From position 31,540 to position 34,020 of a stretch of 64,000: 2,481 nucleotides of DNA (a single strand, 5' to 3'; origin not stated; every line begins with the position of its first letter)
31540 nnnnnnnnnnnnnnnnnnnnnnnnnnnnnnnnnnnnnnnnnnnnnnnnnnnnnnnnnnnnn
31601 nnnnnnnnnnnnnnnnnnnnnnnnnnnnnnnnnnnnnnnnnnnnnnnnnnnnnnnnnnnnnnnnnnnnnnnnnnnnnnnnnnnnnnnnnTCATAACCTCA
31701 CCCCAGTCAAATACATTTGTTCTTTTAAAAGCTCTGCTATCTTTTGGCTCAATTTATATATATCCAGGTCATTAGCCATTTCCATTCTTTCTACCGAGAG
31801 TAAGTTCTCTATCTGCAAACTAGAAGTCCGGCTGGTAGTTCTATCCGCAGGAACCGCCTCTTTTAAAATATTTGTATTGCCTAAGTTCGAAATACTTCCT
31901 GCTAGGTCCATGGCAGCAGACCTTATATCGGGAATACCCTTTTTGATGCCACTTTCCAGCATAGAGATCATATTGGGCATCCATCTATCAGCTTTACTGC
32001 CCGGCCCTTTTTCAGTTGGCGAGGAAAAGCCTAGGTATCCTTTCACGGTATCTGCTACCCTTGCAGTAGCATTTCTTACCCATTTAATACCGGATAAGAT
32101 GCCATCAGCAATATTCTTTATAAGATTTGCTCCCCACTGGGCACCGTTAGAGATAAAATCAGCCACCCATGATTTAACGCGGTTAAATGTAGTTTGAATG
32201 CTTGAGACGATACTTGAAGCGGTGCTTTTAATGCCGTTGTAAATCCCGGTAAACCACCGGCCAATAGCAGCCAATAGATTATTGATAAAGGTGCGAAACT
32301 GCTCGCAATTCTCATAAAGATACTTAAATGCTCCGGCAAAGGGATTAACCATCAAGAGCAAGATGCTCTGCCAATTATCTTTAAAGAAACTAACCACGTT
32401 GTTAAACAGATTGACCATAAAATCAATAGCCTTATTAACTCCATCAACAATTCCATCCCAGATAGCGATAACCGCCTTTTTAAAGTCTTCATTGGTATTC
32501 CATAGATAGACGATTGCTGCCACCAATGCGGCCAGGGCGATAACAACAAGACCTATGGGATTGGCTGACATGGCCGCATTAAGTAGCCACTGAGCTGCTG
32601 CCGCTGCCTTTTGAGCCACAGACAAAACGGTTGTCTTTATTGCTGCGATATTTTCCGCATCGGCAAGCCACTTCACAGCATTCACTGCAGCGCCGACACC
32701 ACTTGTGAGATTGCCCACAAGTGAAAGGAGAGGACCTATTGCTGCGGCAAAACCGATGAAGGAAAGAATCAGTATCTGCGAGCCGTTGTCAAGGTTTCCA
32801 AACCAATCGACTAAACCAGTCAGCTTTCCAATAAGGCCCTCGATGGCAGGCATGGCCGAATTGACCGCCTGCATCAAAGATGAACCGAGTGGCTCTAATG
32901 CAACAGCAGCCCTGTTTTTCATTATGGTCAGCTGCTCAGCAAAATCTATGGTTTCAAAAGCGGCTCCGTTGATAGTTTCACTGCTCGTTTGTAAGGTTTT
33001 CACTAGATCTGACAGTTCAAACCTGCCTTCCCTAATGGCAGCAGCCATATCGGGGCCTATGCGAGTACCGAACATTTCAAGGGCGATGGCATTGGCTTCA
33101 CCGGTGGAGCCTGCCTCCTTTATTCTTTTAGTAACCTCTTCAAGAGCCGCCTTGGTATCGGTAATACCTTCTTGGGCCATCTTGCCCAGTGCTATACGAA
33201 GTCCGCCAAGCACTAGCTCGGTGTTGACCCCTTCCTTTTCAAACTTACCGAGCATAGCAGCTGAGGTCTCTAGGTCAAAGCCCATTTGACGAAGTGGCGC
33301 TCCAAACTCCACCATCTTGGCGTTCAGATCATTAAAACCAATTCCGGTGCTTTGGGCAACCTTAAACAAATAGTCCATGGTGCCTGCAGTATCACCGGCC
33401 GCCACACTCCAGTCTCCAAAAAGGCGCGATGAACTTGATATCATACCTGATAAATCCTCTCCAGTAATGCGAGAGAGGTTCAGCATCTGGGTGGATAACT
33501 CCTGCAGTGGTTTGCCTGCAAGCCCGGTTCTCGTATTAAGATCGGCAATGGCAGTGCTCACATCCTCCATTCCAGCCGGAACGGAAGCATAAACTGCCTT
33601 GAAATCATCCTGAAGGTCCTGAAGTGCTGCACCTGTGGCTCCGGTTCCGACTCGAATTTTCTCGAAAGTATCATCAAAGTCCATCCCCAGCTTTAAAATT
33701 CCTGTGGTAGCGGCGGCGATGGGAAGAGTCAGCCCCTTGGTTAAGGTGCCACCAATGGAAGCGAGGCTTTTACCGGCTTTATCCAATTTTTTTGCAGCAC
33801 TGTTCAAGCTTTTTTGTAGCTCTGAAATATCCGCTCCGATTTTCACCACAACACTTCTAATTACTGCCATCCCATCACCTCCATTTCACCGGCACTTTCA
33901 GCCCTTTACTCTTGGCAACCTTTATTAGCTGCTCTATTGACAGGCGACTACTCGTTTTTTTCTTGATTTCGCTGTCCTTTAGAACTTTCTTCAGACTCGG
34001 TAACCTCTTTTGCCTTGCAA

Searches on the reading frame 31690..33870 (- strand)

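Call 21: search_protein_families(library=pfam, proteins=[window:31690-33870:-])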
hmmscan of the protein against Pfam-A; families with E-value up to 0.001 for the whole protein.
window:31690-33870:- (726 aa): 1 family
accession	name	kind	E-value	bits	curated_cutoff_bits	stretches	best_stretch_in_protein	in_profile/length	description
PF10145.14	PhageMin_Tail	-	6.6e-08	33.1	33.2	1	99-254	13-188/201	Phage-related minor tail protein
